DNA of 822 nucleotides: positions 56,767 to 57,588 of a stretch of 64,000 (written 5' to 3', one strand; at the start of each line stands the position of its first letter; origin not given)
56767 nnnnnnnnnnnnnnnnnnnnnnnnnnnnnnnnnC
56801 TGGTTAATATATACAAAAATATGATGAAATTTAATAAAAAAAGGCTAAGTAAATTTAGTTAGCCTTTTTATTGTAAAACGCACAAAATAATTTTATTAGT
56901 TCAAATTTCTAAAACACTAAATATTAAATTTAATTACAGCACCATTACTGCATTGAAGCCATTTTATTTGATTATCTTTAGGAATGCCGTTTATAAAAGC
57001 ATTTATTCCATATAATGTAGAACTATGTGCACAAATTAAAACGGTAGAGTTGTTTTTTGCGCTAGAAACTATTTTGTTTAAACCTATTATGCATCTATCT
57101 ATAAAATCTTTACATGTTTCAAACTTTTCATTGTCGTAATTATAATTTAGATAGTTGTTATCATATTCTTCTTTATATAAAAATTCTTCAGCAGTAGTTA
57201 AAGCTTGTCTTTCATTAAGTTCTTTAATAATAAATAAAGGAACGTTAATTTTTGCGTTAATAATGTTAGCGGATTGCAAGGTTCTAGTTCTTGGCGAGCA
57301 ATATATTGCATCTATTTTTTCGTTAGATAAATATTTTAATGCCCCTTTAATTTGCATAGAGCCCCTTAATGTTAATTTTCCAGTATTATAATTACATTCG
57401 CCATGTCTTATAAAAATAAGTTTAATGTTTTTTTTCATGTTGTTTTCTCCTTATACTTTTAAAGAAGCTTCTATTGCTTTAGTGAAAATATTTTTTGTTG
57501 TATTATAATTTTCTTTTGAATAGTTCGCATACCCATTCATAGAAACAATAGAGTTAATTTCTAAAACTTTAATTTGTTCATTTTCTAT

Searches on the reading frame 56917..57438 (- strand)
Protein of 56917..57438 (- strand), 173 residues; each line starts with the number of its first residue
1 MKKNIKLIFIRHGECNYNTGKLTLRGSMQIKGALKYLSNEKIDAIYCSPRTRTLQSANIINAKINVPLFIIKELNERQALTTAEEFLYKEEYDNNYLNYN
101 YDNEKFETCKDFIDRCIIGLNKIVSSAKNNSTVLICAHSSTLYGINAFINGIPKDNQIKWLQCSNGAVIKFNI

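Call 13: search_protein_families(library=pfam, proteins=[window:56917-57438:-], max_evalue=0.01)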
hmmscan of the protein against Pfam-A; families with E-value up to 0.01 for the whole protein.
window:56917-57438:- (173 aa): 1 family
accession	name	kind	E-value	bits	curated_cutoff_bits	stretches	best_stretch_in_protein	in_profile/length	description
PF00300.27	His_Phos_1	-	3.3e-21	76.3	21.7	1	7-171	1-179/194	Histidine phosphatase superfamily (branch 1)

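Call 36: find_homologous_proteins(query=window:56917-57438:-, max_evalue=1e-10)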
Query window:56917-57438:- (173 aa): 45 proteins with E <= 1e-10 among 85 candidates.
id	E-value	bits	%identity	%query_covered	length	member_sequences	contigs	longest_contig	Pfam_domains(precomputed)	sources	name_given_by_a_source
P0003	2.6e-106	371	95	100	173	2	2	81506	PF00300.28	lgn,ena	-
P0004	4.1e-95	334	84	99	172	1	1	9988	PF00300.28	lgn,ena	-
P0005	5.3e-93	327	82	99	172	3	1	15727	PF00300.28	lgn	-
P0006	3.9e-84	298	75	100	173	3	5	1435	PF00300.28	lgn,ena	-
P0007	1.1e-83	297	75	100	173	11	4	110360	PF00300.28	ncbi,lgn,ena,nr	ncbi:MAG: histidine phosphatase family protein [Clostridia bacterium]|nr:histidine phosphatase famil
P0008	7.1e-83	294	75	99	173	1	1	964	PF00300.28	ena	-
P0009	3.3e-79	282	68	100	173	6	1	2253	PF00300.28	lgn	-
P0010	2.1e-78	280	71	99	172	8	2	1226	PF00300.28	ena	-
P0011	2.8e-77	276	68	100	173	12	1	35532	PF00300.28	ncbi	-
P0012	2.9e-77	276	71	99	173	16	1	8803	PF00300.28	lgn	-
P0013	7.7e-75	268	67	98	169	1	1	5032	PF00300.28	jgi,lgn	-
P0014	4.6e-72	259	66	97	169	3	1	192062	PF00300.28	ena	-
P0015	7.8e-71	255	67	98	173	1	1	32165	PF00300.28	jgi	-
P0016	8.6e-70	252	65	97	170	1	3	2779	PF00300.28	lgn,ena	-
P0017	2.4e-69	250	68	97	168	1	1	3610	PF00300.28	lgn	-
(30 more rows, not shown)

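Call 37: find_encoding_contigs(protein=P0004, flank=7000, max_places=2)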
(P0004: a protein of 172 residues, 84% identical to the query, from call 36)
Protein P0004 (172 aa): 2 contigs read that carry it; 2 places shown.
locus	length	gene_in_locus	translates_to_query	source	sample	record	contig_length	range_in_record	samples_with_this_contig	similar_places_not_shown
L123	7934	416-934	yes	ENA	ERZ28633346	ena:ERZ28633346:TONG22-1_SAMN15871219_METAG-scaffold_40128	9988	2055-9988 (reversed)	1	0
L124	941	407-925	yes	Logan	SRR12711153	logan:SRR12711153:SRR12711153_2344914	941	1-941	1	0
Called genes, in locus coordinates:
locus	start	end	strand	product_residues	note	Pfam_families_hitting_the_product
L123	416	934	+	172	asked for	PF00300:His_Phos_1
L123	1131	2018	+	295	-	-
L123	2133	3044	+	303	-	-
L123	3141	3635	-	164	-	PF03061:4HBT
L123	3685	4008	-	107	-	PF03819:MazG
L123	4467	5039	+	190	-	-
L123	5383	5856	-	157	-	-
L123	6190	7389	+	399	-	PF00155:Aminotran_1_2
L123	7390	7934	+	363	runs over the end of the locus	PF01817:CM_2, PF00800:PDT, PF01842:ACT (faint)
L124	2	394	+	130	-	?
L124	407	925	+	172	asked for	PF00300:His_Phos_1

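Call 38: find_encoding_contigs(protein=P0005, flank=7000, max_places=2)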
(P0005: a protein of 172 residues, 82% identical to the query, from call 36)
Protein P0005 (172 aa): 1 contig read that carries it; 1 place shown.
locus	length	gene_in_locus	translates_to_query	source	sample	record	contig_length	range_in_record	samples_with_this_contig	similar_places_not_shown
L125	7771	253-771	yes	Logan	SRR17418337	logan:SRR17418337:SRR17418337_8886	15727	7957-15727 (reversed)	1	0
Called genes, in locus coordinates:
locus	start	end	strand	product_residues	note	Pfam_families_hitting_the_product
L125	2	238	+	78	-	?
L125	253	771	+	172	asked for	PF00300:His_Phos_1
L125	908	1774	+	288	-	-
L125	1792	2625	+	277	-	-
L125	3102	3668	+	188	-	-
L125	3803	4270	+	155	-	PF00583:Acetyltransf_1, PF13673:Acetyltransf_10 (weak), PF13508:Acetyltransf_7 (weak)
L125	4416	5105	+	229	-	-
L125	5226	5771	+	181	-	-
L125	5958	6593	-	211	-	PF01128:IspD, PF12804:NTP_transf_3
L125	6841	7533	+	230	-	-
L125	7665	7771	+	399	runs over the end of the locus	PF00155:Aminotran_1_2, PF00266:Aminotran_5 (weak)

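Call 39: find_encoding_contigs(protein=P0007, flank=7000, max_places=3)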
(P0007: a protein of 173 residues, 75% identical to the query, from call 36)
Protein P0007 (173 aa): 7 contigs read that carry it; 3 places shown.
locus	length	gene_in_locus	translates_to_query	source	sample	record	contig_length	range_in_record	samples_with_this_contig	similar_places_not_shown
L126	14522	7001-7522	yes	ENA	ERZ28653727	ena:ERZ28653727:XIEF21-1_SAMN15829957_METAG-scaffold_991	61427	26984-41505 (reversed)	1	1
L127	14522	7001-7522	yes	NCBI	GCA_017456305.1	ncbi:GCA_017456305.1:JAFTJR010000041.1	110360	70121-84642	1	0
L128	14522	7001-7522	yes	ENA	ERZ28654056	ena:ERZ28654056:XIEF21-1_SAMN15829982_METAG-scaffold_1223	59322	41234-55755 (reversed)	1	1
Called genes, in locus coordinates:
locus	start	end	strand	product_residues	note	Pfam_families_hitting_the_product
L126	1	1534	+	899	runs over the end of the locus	PF00690:Cation_ATPase_N, PF00122:E1-E2_ATPase, PF08282:Hydrolase_3 (faint), PF00702:Hydrolase, PF13246:Cation_ATPase, PF00689:Cation_ATPase_C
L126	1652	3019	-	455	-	PF00342:PGI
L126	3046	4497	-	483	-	PF00890:FAD_binding_2 (faint), PF01266:DAO (faint), PF01946:Thi4 (faint), PF03486:HI0933_like (faint), PF07992:Pyr_redox_2 (faint), PF21688:FAD-depend_C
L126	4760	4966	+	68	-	PF13560:HTH_31, PF12844:HTH_19, PF01381:HTH_3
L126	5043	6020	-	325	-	PF16654:DAPDH_C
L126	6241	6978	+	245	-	PF07947:YhhN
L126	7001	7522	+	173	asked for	PF00300:His_Phos_1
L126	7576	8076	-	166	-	PF03061:4HBT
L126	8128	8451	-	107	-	PF03819:MazG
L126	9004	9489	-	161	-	-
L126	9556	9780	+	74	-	PF13560:HTH_31 (weak), PF12844:HTH_19, PF01381:HTH_3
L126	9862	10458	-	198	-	PF01613:Flavin_Reduct, PF21349:RUBY_RBDX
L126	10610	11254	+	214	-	-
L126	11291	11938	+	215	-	PF01966:HD (weak)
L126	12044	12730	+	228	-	-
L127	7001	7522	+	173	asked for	PF00300:His_Phos_1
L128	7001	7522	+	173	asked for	PF00300:His_Phos_1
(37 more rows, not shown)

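Call 40: find_encoding_contigs(protein=P0011, flank=7000, max_places=2)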
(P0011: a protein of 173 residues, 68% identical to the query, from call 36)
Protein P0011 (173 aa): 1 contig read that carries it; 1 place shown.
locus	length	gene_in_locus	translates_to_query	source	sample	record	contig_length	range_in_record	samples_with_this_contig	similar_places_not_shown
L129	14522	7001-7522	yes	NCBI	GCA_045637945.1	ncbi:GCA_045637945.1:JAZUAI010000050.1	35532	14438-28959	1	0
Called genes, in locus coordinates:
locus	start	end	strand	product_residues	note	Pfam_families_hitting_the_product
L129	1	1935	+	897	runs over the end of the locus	PF00690:Cation_ATPase_N, PF00122:E1-E2_ATPase, PF00702:Hydrolase, PF13246:Cation_ATPase, PF00689:Cation_ATPase_C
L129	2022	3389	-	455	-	PF00342:PGI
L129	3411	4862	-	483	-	PF00890:FAD_binding_2 (faint), PF01266:DAO (faint), PF03486:HI0933_like (faint), PF07992:Pyr_redox_2 (faint), PF21688:FAD-depend_C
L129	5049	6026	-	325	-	PF16654:DAPDH_C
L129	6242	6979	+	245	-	PF07947:YhhN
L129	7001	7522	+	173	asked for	PF00300:His_Phos_1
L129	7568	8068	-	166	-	PF03061:4HBT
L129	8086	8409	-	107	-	PF03819:MazG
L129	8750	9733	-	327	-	PF01844:HNH, PF13395:HNH_4, PF14279:HNH_5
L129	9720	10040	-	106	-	-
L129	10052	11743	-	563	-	PF11398:DUF2813 (faint), PF13175:AAA_15, PF13304:AAA_21, PF20469:OLD-like_TOPRIM (weak)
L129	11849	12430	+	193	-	-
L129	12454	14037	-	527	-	PF00239:Resolvase, PF07508:Recombinase, PF13408:Zn_ribbon_recom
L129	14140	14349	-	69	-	-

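Call 70: find_encoding_contigs(protein=P0014, flank=5000, max_places=2)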
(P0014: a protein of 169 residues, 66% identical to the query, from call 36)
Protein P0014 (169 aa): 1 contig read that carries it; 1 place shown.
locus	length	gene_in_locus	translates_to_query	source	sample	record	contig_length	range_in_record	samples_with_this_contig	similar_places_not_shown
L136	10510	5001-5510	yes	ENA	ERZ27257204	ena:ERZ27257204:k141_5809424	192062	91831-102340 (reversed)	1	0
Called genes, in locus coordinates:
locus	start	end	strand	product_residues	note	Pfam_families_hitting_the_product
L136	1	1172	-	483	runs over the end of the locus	PF00890:FAD_binding_2 (faint), PF01266:DAO (faint), PF01946:Thi4 (faint), PF03486:HI0933_like (faint), PF07992:Pyr_redox_2 (faint), PF21688:FAD-depend_C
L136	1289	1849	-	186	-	-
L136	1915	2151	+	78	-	PF01381:HTH_3 (weak)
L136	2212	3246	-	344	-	PF16654:DAPDH_C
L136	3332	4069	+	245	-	PF07947:YhhN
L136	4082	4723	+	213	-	-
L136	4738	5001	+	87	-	-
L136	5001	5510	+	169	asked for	PF00300:His_Phos_1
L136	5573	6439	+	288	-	-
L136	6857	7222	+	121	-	-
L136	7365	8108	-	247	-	PF00583:Acetyltransf_1 (weak), PF13673:Acetyltransf_10 (weak), PF13508:Acetyltransf_7, PF14268:YoaP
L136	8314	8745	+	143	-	PF00293:NUDIX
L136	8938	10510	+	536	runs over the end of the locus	PF06418:CTP_synth_N, PF00117:GATase, PF07722:Peptidase_C26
